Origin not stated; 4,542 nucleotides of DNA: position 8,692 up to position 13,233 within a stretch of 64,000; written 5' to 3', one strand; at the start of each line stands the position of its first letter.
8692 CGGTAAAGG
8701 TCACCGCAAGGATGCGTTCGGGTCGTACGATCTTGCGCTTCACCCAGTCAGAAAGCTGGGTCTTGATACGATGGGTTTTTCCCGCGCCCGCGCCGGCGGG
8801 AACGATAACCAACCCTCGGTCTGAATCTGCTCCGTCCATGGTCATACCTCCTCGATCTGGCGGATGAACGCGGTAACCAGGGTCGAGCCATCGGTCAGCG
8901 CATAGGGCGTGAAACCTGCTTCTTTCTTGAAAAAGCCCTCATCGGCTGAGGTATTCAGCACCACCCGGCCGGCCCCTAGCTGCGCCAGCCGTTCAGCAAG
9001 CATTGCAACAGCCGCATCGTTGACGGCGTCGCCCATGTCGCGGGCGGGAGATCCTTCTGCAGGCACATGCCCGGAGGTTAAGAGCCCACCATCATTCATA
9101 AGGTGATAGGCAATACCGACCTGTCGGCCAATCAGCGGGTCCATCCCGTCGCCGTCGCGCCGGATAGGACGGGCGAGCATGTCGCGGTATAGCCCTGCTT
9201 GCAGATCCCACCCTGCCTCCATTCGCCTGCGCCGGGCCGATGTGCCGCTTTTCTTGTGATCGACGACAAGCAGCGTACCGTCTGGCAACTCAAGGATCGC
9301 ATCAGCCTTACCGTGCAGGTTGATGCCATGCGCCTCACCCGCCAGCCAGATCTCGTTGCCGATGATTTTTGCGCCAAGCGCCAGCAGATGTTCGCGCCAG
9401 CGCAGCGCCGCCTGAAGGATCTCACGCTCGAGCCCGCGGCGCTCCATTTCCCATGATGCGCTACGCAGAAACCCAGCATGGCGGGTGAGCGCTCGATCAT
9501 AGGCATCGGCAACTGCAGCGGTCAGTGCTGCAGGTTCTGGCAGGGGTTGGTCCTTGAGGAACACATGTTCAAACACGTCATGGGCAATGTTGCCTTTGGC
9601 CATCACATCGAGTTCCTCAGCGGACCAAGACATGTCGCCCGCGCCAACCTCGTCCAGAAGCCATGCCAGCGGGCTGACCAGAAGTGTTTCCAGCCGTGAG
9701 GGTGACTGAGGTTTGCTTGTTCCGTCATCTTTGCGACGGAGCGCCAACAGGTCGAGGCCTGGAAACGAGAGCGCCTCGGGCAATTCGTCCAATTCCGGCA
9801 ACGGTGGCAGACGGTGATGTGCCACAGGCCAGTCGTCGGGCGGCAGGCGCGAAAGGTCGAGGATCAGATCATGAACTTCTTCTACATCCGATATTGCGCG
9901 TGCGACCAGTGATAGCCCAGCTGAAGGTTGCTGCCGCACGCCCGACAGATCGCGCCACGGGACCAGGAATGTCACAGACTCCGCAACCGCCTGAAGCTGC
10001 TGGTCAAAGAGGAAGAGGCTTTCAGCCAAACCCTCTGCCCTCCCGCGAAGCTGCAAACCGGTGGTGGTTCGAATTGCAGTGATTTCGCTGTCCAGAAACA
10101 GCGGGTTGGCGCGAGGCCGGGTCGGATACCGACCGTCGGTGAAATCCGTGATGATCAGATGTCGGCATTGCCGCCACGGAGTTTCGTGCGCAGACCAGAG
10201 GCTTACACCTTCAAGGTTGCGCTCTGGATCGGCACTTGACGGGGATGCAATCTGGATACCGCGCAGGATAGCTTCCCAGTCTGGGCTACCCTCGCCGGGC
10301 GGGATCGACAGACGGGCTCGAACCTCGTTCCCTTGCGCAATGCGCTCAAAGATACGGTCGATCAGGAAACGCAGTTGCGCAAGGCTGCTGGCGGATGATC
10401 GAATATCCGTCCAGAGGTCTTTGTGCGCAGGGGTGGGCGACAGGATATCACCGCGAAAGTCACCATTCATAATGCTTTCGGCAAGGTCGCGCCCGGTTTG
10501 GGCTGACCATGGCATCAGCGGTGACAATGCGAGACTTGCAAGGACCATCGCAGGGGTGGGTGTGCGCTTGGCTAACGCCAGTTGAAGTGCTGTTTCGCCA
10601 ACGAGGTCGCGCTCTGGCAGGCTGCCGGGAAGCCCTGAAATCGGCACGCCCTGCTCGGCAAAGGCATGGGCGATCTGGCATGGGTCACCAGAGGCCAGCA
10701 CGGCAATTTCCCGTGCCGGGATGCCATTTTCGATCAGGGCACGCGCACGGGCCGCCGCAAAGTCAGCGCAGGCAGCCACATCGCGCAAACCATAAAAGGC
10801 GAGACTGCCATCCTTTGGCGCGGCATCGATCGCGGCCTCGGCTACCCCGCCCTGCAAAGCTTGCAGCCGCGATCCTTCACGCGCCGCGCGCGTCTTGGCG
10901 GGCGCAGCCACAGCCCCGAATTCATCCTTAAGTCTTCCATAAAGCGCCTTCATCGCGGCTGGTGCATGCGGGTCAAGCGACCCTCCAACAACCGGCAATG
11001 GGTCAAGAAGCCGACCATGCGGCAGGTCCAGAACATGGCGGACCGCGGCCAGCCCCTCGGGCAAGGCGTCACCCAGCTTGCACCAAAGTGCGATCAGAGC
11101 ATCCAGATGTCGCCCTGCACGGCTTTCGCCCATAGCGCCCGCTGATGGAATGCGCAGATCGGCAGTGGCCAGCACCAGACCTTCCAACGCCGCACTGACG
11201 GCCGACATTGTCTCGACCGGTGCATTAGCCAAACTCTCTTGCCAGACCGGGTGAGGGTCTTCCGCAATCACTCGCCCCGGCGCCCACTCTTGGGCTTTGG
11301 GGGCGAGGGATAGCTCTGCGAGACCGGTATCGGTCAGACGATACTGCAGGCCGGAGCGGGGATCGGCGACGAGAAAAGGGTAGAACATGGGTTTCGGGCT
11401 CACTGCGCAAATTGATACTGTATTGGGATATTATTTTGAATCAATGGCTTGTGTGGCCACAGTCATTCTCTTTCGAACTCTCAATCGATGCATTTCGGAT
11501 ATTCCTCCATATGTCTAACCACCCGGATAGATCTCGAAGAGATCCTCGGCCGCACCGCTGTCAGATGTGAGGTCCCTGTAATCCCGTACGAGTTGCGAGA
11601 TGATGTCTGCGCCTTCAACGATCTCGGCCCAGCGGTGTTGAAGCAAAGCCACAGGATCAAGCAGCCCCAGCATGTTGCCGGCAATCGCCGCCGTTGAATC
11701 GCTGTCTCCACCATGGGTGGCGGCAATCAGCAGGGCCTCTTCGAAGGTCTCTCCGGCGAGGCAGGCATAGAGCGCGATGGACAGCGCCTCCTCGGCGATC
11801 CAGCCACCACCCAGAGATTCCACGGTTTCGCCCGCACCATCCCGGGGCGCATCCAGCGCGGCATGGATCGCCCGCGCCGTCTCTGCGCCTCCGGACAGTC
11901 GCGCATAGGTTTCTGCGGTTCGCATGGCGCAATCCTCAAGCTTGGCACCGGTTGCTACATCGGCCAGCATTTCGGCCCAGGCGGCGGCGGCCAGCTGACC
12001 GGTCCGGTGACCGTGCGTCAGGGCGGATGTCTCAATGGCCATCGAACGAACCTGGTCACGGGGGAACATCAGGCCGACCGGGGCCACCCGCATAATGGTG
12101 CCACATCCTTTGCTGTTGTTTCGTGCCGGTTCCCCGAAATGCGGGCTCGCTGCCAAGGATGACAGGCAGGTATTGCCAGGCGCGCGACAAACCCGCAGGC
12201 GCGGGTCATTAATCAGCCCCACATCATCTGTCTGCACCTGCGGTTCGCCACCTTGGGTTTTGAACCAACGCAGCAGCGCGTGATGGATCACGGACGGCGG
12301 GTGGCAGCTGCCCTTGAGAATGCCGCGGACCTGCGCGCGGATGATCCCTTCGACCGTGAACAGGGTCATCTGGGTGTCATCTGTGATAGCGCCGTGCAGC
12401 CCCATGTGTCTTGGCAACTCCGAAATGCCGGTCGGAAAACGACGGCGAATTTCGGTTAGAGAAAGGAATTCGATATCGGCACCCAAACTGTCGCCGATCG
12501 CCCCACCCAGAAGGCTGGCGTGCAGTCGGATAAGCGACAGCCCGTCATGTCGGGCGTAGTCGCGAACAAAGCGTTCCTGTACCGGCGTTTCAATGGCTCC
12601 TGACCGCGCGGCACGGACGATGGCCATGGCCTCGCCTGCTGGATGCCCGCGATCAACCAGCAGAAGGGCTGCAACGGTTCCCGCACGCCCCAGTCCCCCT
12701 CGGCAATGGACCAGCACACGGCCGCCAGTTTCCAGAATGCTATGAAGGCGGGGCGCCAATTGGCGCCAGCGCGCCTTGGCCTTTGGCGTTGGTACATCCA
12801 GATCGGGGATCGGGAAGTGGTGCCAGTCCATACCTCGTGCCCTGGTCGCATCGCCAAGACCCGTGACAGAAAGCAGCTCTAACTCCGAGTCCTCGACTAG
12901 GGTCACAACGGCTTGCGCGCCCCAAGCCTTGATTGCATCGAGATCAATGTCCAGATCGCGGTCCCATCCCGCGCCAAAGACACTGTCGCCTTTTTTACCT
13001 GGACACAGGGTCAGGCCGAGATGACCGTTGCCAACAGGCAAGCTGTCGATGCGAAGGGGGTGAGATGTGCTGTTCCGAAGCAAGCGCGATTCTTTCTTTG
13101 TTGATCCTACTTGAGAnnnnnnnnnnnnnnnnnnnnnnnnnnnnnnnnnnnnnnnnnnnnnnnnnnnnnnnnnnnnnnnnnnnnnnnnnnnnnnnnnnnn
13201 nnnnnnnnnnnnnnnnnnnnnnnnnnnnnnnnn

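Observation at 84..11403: Five-gene operon: AddB-like nuclease, AddA-like helicase-nuclease, unknown protein, PLD, SNF2 helicase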

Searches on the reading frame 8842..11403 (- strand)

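Call 3: search_protein_families(library=pfam, proteins=[window:8842-11403:-], max_evalue=0.01)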
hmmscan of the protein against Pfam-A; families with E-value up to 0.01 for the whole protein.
window:8842-11403:- (853 aa): 1 family
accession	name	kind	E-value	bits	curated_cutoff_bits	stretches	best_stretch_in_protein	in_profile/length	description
PF12705.13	PDDEXK_1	-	7.5e-17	62.5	22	1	567-776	3-195/247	PD-(D/E)XK nuclease superfamily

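Call 4: search_protein_families(library=padloc, proteins=[window:8842-11403:-], max_evalue=0.01)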
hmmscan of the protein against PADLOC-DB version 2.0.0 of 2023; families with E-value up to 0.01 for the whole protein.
window:8842-11403:- (853 aa): 0 families

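Call 5: search_protein_families(library=ncbifam, proteins=[window:8842-11403:-], max_evalue=0.01)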
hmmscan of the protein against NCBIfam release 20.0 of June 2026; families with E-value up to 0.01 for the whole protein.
window:8842-11403:- (853 aa): 2 families
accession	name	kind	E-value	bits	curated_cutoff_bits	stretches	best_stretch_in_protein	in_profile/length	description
TIGR02786.1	addB_alphas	equivalog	0.00013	20.1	486.5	1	596-742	783-926/1024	double-strand break repair protein AddB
TIGR03623.1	TIGR03623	subfamily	0.0025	16.1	299.6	1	586-739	621-780/876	probable DNA repair protein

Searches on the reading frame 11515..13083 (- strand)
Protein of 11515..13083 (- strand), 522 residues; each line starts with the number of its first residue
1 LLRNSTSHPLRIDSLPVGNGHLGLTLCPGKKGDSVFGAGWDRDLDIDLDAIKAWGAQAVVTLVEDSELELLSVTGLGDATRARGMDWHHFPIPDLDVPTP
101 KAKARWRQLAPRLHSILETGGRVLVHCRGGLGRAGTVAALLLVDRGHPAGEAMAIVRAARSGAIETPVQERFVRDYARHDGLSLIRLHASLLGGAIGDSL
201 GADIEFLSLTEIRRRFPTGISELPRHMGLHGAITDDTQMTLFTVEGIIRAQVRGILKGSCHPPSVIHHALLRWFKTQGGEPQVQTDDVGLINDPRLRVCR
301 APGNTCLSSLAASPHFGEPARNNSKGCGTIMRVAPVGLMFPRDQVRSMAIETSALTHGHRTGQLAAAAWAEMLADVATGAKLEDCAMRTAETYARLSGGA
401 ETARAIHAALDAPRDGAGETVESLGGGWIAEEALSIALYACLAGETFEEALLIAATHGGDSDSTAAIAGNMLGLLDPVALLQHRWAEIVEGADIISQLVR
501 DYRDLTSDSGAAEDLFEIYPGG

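Call 3: search_protein_families(library=pfam, proteins=[window:11515-13083:-], max_evalue=0.01)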
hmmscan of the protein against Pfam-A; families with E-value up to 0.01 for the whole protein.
window:11515-13083:- (522 aa): 6 families
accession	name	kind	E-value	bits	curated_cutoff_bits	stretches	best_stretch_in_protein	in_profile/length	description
PF03747.19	ADP_ribosyl_GH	-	9.2e-64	216.3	26.2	1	190-475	2-278/287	ADP-ribosylglycohydrolase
PF22784.1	PTP-SAK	-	3e-12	47.3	27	1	51-173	27-153/153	Swiss Army Knife protein, DSP-PTPase phosphatase domain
PF05706.17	CDKN3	-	7.4e-10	39.2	20.7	1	21-143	42-156/168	Cyclin-dependent kinase inhibitor 3 (CDKN3)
PF22785.1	Tc-R-P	-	3.5e-09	37.6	27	1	50-146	18-105/106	Polymorphic toxin system, DSP-PTPase phosphatase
PF00782.25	DSPc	-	8.2e-07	29.3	33.5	1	88-169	41-123/133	Dual specificity phosphatase, catalytic domain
PF00102.32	Y_phosphatase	-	0.0035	17.4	20.9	1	95-172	145-227/234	Protein-tyrosine phosphatase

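Call 4: search_protein_families(library=padloc, proteins=[window:11515-13083:-], max_evalue=0.01)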
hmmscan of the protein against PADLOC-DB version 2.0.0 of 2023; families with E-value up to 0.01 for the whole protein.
window:11515-13083:- (522 aa): 0 families
